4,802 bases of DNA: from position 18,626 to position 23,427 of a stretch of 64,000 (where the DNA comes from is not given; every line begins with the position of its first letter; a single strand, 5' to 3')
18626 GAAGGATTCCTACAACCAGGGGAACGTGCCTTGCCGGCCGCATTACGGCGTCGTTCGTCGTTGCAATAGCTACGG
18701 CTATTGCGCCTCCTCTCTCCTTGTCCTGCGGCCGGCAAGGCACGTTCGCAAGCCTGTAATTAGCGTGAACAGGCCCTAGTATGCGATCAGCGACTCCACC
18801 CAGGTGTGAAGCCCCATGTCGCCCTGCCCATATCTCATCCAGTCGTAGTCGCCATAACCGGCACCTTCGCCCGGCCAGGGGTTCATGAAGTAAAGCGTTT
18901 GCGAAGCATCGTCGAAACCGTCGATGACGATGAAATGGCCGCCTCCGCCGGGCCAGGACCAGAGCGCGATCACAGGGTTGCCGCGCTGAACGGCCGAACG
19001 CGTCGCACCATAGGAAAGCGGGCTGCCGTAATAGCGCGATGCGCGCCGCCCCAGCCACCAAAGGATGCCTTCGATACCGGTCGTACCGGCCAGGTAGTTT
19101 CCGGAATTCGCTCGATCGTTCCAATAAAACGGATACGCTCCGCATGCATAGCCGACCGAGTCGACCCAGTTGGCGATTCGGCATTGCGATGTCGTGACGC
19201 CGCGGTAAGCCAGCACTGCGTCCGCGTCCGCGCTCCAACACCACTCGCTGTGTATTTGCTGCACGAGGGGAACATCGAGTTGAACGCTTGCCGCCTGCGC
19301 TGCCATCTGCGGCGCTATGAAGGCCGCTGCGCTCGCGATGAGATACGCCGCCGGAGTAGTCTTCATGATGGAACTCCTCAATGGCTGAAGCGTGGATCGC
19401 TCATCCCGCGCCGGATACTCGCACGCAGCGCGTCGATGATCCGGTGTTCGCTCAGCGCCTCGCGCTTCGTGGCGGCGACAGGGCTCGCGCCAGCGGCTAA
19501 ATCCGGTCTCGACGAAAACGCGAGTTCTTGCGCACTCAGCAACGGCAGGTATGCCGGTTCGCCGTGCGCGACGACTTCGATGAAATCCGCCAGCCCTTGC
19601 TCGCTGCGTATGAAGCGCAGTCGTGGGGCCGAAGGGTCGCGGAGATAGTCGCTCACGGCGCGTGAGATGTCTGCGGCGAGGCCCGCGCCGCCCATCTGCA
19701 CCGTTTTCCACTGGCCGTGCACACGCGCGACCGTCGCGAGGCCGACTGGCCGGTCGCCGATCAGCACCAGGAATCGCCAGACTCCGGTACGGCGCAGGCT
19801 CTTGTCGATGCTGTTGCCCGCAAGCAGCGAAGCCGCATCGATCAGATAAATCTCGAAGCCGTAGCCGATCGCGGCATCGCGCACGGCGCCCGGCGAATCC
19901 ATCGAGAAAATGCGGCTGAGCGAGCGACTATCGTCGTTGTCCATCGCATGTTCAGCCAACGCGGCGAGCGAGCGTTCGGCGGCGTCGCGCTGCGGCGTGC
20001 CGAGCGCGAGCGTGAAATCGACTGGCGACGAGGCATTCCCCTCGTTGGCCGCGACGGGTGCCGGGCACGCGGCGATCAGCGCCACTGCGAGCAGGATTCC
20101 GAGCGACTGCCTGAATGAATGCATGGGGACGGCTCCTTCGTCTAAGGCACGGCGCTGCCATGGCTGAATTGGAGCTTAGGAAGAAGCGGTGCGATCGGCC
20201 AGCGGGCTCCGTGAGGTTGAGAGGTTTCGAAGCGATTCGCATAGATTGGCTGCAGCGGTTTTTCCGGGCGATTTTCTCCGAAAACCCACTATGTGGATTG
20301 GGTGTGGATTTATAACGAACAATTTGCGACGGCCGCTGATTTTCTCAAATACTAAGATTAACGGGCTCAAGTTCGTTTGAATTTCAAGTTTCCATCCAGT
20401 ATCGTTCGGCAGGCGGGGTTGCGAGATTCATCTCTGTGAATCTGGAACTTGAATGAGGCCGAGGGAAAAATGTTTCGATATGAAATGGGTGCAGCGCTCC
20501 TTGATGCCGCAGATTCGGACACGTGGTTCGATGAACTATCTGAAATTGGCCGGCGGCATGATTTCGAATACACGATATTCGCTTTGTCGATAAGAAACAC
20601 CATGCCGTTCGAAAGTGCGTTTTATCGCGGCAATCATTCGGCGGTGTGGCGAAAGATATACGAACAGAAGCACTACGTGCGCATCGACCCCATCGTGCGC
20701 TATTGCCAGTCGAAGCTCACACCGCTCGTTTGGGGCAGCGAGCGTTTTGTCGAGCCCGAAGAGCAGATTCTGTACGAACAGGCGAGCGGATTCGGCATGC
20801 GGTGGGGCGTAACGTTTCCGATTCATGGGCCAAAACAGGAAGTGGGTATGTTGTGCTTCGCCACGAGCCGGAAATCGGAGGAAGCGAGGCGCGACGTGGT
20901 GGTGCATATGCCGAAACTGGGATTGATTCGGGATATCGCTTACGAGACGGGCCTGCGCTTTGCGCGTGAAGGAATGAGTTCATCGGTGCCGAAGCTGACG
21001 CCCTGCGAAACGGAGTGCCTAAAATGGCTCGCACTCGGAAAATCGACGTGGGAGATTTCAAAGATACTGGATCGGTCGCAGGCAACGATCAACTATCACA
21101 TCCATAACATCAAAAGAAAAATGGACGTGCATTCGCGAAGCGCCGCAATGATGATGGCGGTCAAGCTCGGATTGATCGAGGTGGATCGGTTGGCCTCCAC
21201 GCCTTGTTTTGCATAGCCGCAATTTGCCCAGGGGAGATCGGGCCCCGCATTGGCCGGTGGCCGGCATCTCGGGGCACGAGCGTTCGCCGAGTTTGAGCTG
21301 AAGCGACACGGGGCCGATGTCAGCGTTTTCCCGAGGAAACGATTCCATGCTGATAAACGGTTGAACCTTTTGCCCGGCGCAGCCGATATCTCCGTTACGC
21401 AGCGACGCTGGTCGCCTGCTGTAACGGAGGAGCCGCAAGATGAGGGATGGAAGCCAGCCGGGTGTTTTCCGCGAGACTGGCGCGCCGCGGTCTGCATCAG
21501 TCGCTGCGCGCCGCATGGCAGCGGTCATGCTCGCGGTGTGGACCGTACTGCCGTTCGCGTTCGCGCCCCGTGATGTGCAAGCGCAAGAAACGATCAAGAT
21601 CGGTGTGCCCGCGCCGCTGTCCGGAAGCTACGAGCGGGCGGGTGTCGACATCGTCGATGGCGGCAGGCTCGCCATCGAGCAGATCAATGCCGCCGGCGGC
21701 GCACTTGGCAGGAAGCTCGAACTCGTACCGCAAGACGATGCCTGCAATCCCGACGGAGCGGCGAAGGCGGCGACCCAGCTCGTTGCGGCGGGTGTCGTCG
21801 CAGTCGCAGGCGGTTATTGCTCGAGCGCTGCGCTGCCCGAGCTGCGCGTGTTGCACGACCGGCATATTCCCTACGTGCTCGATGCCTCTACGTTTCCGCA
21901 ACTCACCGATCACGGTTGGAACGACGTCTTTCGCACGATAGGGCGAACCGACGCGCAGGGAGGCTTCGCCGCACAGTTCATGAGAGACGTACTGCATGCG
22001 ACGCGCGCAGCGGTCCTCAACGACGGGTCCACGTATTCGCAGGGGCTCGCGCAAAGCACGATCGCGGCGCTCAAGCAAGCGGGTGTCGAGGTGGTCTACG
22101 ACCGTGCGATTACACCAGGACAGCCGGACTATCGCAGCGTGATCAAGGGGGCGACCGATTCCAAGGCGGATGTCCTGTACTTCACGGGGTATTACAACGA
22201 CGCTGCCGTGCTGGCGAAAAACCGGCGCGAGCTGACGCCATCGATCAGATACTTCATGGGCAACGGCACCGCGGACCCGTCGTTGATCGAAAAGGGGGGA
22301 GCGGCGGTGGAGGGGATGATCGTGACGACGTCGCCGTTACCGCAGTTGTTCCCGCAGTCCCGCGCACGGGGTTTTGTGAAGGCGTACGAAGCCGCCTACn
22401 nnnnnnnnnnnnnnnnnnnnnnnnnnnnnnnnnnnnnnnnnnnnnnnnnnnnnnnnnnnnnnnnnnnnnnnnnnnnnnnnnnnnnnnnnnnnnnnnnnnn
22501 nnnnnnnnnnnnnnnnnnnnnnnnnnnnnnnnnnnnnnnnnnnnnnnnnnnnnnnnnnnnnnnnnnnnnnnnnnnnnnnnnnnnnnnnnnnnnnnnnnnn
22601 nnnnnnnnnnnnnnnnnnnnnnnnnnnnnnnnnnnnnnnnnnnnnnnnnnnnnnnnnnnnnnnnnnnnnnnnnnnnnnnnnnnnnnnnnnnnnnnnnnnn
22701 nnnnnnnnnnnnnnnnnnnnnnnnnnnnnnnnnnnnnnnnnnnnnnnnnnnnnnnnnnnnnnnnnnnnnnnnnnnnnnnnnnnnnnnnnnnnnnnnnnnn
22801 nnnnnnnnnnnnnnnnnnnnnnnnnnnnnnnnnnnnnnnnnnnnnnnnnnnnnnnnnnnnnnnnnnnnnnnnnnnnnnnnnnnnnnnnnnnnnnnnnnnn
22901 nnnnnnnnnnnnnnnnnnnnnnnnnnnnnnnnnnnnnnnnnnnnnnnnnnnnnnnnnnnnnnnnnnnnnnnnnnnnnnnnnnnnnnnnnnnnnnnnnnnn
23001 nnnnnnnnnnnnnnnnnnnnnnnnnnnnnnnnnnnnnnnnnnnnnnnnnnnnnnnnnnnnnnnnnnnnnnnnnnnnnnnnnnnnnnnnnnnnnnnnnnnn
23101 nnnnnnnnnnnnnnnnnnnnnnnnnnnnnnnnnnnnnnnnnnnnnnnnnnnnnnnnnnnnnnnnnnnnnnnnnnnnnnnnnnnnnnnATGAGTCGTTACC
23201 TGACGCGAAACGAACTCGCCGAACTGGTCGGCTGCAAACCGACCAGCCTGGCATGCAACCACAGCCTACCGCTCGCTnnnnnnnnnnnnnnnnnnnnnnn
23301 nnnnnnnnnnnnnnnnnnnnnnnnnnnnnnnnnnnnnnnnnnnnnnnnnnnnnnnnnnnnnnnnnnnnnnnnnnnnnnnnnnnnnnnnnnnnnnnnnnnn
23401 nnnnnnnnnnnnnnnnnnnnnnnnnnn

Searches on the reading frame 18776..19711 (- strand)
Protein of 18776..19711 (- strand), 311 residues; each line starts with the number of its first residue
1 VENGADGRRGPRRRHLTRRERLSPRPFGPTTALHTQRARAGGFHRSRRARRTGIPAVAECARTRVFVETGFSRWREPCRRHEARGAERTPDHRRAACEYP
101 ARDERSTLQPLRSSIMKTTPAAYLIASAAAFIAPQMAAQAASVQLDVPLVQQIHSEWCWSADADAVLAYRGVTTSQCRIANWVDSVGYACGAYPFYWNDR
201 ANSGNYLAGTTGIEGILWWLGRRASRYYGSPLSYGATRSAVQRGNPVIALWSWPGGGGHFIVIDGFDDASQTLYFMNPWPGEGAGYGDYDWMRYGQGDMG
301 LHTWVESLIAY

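Call 47: search_protein_families(library=pfam, proteins=[window:18776-19711:-], max_evalue=0.001)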
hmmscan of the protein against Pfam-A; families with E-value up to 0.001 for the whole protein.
window:18776-19711:- (311 aa): 2 families
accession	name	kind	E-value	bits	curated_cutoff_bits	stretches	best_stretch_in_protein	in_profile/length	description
PF13529.12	Peptidase_C39_2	-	9.7e-10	39.6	24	1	145-279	1-143/143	Peptidase_C39 like family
PF12385.14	Peptidase_C70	-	3.8e-09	37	19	1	143-281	3-126/141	Papain-like cysteine protease AvrRpt2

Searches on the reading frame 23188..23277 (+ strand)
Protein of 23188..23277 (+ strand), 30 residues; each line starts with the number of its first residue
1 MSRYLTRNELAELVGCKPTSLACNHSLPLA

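Call 82: search_protein_families(library=pfam, proteins=[window:23188-23277:+], max_evalue=0.1)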
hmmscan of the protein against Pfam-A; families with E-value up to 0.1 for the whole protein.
window:23188-23277:+ (30 aa): 2 families
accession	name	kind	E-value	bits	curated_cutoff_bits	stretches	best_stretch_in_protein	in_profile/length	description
PF13986.11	DUF4224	-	0.046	14.1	22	1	4-21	1-18/45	Domain of unknown function (DUF4224)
PF00325.26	Crp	-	0.068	13.4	21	1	5-16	3-14/32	Bacterial regulatory proteins, crp family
